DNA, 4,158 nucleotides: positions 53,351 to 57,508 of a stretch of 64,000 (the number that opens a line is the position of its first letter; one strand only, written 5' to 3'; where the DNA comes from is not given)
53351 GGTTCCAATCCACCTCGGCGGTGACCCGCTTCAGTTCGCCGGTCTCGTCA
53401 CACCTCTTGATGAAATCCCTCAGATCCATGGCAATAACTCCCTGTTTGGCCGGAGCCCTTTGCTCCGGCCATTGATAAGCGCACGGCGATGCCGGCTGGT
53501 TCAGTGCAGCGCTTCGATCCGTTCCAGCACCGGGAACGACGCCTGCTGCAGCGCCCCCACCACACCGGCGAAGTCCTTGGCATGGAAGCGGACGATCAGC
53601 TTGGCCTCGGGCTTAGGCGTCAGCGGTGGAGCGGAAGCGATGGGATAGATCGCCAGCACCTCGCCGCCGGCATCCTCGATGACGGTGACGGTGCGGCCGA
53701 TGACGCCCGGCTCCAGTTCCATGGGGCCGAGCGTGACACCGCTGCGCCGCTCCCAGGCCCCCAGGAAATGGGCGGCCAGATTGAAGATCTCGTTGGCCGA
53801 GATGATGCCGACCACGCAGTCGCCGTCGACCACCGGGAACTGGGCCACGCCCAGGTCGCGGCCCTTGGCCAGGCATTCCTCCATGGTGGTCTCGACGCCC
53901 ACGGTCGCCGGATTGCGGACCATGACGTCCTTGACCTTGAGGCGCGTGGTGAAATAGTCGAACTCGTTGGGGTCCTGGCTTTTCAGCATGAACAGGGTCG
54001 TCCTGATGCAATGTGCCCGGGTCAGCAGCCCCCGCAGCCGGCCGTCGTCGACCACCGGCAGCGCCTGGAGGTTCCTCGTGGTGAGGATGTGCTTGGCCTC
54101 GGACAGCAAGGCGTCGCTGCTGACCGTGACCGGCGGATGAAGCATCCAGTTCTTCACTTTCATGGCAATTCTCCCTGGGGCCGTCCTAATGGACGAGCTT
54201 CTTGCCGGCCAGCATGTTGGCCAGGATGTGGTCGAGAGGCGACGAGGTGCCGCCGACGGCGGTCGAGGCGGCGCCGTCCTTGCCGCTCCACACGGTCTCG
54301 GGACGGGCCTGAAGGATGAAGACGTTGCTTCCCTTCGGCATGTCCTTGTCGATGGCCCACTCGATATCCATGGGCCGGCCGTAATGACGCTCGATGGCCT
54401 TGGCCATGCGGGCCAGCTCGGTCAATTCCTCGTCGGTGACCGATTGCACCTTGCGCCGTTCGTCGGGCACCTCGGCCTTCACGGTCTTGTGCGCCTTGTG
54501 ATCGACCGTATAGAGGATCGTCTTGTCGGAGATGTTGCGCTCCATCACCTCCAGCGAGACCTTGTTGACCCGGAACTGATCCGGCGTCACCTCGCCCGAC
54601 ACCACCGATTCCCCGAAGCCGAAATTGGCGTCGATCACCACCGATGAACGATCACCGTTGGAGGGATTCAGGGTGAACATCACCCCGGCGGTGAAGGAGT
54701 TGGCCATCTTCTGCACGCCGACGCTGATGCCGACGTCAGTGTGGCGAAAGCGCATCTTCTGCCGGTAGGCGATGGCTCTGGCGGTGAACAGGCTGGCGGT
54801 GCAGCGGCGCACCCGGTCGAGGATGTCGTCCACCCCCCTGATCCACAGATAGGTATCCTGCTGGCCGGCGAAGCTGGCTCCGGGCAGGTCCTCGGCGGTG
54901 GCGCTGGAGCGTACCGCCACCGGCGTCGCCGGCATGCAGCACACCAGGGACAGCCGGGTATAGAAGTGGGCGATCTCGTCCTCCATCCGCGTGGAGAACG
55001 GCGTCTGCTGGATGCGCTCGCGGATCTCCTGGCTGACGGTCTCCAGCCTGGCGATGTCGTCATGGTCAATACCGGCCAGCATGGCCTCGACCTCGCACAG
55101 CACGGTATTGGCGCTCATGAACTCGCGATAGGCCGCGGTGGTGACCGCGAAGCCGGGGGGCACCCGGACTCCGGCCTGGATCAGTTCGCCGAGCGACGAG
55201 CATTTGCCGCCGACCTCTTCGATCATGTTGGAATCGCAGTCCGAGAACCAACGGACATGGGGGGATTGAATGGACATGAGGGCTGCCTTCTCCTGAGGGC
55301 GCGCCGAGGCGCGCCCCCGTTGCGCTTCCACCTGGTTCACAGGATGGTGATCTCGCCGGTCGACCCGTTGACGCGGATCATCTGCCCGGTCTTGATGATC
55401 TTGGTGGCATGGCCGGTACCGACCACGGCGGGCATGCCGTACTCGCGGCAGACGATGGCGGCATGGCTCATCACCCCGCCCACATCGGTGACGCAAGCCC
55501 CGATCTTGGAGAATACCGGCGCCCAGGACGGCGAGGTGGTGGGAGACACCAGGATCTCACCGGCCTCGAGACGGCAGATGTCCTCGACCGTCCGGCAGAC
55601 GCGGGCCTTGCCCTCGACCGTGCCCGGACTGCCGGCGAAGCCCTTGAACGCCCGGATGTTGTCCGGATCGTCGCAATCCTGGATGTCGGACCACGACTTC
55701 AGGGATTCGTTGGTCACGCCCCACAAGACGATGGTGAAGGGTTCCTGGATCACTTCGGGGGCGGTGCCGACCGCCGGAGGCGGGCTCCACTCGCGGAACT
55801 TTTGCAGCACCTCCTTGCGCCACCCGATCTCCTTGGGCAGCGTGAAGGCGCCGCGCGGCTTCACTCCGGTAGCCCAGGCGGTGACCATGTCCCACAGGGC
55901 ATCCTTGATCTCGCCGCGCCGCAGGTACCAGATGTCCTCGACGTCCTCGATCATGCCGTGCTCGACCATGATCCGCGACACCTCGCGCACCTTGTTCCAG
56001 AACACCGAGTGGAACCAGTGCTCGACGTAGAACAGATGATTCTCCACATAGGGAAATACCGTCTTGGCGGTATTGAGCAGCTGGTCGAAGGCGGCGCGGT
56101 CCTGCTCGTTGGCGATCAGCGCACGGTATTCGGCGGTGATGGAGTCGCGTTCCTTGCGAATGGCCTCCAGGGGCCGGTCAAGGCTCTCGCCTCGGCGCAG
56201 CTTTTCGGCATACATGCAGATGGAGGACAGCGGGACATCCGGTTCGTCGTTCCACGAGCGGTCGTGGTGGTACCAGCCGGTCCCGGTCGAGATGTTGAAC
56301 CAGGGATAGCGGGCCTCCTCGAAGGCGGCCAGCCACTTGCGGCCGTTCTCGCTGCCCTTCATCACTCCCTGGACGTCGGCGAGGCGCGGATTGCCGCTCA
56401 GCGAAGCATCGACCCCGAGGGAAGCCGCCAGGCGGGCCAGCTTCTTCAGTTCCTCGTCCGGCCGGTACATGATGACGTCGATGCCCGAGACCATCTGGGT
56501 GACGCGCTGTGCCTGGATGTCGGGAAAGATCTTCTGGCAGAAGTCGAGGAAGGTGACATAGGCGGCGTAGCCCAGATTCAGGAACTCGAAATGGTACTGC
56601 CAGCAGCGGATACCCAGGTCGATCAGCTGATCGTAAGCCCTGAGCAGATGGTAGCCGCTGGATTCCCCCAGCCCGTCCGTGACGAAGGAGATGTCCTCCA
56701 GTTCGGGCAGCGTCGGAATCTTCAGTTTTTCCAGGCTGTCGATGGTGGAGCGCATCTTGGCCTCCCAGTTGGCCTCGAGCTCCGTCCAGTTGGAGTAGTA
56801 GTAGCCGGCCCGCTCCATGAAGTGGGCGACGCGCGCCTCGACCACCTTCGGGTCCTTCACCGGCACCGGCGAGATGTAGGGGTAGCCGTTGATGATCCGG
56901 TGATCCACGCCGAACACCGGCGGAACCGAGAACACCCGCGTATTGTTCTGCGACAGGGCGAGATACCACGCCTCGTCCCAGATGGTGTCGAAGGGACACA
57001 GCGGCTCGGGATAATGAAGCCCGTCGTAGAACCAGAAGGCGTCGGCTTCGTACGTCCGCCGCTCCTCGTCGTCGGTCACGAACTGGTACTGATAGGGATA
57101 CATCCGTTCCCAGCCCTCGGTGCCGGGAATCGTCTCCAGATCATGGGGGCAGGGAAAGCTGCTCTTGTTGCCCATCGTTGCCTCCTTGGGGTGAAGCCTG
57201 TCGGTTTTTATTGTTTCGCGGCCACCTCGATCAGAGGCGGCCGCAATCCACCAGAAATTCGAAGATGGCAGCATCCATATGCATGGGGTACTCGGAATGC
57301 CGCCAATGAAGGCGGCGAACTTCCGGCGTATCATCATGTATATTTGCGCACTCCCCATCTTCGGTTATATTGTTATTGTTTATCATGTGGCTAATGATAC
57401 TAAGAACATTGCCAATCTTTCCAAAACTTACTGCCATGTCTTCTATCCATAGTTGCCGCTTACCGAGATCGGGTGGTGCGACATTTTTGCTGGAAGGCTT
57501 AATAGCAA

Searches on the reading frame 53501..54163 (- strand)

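Call 40: search_protein_families(library=pfam, proteins=[window:53501-54163:-], max_evalue=0.001)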
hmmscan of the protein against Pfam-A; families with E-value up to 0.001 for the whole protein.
window:53501-54163:- (220 aa): 1 family
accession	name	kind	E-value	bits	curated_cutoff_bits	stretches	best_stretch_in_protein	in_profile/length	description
PF00571.33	CBS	-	4.9e-21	75.2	24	2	3-54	1-53/57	CBS domain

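Call 72: search_protein_families(library=ncbifam, proteins=[window:53501-54163:-], max_evalue=0.00001)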
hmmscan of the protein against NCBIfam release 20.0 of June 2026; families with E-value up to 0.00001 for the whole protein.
window:53501-54163:- (220 aa): 6 families
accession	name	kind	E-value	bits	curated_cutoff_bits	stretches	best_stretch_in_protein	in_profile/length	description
NF041552.1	TF_PrdR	equivalog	8.1e-08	31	795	0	2-57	71-125/577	sigma-54 dependent transcriptional regulator PrdR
NF041569.1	A-tRNAntase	equivalog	2.5e-07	29.3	1440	0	6-51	314-359/880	A-adding tRNA nucleotidyltransferase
NF011449.0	PRK14869.2-5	equivalog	1.5e-06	27.5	411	1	7-128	73-203/451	putative manganese-dependent inorganic diphosphatase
NF011447.0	PRK14869.2-3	equivalog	2.2e-06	26.6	522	0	73-129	66-123/540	putative manganese-dependent inorganic diphosphatase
NF011445.0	PRK14869.2-1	equivalog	5.6e-06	25.1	483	0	75-126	68-120/548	putative manganese-dependent inorganic diphosphatase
NF011443.0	PRK14869.1-5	equivalog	7e-06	24.7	335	0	2-57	70-126/546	putative manganese-dependent inorganic diphosphatase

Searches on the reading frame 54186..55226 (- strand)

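Call 72: search_protein_families(library=ncbifam, proteins=[window:54186-55226:-], max_evalue=0.00001)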
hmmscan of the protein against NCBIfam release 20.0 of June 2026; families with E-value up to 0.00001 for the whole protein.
window:54186-55226:- (346 aa): 16 families
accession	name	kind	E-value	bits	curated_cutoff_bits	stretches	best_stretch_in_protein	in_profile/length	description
NF005057.0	PRK06464.1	equivalog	7.3e-116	388.1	598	1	2-320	18-345/798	phosphoenolpyruvate synthase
TIGR01418.1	PEP_synth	equivalog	5.4e-112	375.6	739.75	1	2-318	13-337/784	pyruvate, water dikinase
NF004878.0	PRK06241.1-3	subfamily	6.1e-88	295.9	945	1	3-311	17-312/891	phosphoenolpyruvate synthase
NF004877.0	PRK06241.1-2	subfamily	1e-82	278.8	866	1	3-311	17-313/869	phosphoenolpyruvate synthase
NF041857.1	RIF_Ptrans_rph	equivalog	1.3e-80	271.9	999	1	3-311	15-311/864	rifamycin-inactivating phosphotransferase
NF004879.0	PRK06241.1-4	equivalog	1.1e-73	248.8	976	1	4-311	18-313/868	phosphoenolpyruvate synthase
NF004881.0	PRK06241.2-2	equivalog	3.9e-70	237.2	883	1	3-312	17-312/898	phosphoenolpyruvate synthase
NF052631.1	prodigiosin_PigC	equivalog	4.1e-70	236.7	1300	1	3-314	14-301/883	prodigiosin ligase PigC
NF000283.1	RPH_KJ151292.1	equivalog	1.1e-61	209.2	1700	1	3-311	18-314/865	rifamycin-inactivating phosphotransferase Rph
NF052632.1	undecylprod_RedH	equivalog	6.3e-60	203.1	1350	1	3-316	15-299/880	undecylprodigiosin ligase RedH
NF004883.0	PRK06241.2-4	equivalog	4e-55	187.4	1063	1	3-311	30-328/928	phosphoenolpyruvate synthase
NF004880.0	PRK06241.2-1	equivalog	1.6e-52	178.5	972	1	5-222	18-225/837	phosphoenolpyruvate synthase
NF004882.0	PRK06241.2-3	equivalog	6.2e-22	77.5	850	1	3-317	10-283/827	phosphoenolpyruvate synthase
TIGR01828.1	pyru_phos_dikin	equivalog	1.1e-12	46.8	843.45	0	141-308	208-334/865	pyruvate, phosphate dikinase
NF004531.0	PRK05878.1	equivalog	8.6e-10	37.8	456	0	143-217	173-251/534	pyruvate, phosphate dikinase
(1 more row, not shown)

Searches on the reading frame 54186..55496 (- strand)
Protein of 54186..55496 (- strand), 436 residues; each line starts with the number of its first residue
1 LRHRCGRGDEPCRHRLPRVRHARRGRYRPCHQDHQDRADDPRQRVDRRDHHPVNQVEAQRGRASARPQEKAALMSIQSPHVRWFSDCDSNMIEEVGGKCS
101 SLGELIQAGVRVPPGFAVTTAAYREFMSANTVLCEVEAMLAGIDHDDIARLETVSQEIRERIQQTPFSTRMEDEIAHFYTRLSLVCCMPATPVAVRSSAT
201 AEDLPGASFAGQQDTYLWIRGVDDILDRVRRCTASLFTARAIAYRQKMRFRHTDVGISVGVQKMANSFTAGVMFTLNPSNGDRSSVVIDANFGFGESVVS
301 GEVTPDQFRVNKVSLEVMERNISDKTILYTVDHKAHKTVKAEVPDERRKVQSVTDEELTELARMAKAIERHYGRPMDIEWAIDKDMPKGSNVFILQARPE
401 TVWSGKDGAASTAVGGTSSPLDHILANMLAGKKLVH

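Call 40: search_protein_families(library=pfam, proteins=[window:54186-55496:-], max_evalue=0.001)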
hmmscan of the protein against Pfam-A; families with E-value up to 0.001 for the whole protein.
window:54186-55496:- (436 aa): 1 family
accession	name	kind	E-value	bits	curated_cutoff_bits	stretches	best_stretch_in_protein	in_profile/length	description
PF01326.24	PPDK_N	-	8.1e-117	390.6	27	1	93-409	2-318/328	Pyruvate phosphate dikinase, AMP/ATP-binding domain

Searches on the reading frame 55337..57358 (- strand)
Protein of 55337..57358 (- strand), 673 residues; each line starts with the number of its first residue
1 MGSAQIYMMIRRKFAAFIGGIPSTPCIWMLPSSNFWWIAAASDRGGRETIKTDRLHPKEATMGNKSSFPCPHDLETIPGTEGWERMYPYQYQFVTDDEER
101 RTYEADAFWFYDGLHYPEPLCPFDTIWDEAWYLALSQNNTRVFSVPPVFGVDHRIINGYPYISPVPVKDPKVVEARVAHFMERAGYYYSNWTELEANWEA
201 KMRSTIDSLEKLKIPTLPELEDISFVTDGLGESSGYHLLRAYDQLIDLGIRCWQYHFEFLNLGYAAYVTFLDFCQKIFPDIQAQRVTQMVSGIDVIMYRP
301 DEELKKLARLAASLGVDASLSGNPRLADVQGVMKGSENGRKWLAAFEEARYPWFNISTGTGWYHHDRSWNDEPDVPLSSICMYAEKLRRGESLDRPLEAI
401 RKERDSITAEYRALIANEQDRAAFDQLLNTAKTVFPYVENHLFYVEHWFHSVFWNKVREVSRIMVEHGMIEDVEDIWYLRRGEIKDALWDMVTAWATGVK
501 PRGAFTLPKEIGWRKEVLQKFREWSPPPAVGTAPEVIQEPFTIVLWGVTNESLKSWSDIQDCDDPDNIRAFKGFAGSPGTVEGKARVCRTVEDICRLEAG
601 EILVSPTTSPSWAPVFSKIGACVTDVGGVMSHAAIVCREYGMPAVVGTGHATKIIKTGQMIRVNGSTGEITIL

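Call 40: search_protein_families(library=pfam, proteins=[window:55337-57358:-], max_evalue=0.001)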
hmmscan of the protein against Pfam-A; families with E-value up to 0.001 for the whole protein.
window:55337-57358:- (673 aa): 1 family
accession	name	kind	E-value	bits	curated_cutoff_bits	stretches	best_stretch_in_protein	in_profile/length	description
PF00391.29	PEP-utilizers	-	9.7e-25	86.4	23.1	1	598-668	2-72/72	PEP-utilising enzyme, mobile domain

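Call 72: search_protein_families(library=ncbifam, proteins=[window:55337-57175:-], max_evalue=0.00001)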
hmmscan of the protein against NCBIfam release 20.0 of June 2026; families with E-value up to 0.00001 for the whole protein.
window:55337-57175:- (612 aa): 25 families
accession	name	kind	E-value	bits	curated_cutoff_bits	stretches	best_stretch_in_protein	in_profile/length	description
NF006152.0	PRK08296.1-4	equivalog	0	1116.1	723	1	7-611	3-607/609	hypothetical protein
NF006153.0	PRK08296.1-5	subfamily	7e-243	807.4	578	1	5-612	3-606/608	hypothetical protein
NF006151.0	PRK08296.1-3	equivalog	3.8e-213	709.3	693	1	4-612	4-603/604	hypothetical protein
NF006150.0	PRK08296.1-2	subfamily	1.2e-206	687.7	650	1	4-612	3-605/633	hypothetical protein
NF004877.0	PRK06241.1-2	subfamily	3.5e-37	128.1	866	1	508-612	765-868/869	phosphoenolpyruvate synthase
NF041857.1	RIF_Ptrans_rph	equivalog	1.7e-36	125.9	999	1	337-612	625-864/864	rifamycin-inactivating phosphotransferase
NF004878.0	PRK06241.1-3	subfamily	1.1e-34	119.7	945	1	308-612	616-889/891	phosphoenolpyruvate synthase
NF006149.0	PRK08296.1-1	equivalog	7.9e-34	117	730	1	37-612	7-567/568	hypothetical protein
NF004879.0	PRK06241.1-4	equivalog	7.6e-33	113.6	976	1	509-612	766-868/868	phosphoenolpyruvate synthase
NF004880.0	PRK06241.2-1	equivalog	2e-32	112.1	972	1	509-612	735-837/837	phosphoenolpyruvate synthase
NF005057.0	PRK06464.1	equivalog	3.1e-29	101.6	598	1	510-609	358-460/798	phosphoenolpyruvate synthase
TIGR01418.1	PEP_synth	equivalog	2.7e-28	98.8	739.75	1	510-609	354-453/784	pyruvate, water dikinase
NF052632.1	undecylprod_RedH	equivalog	1.8e-27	95.7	1350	1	506-611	771-877/880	undecylprodigiosin ligase RedH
NF000283.1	RPH_KJ151292.1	equivalog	2e-27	95.8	1700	1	508-612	761-864/865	rifamycin-inactivating phosphotransferase Rph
NF052631.1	prodigiosin_PigC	equivalog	8.6e-27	93.4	1300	1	506-611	776-881/883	prodigiosin ligase PigC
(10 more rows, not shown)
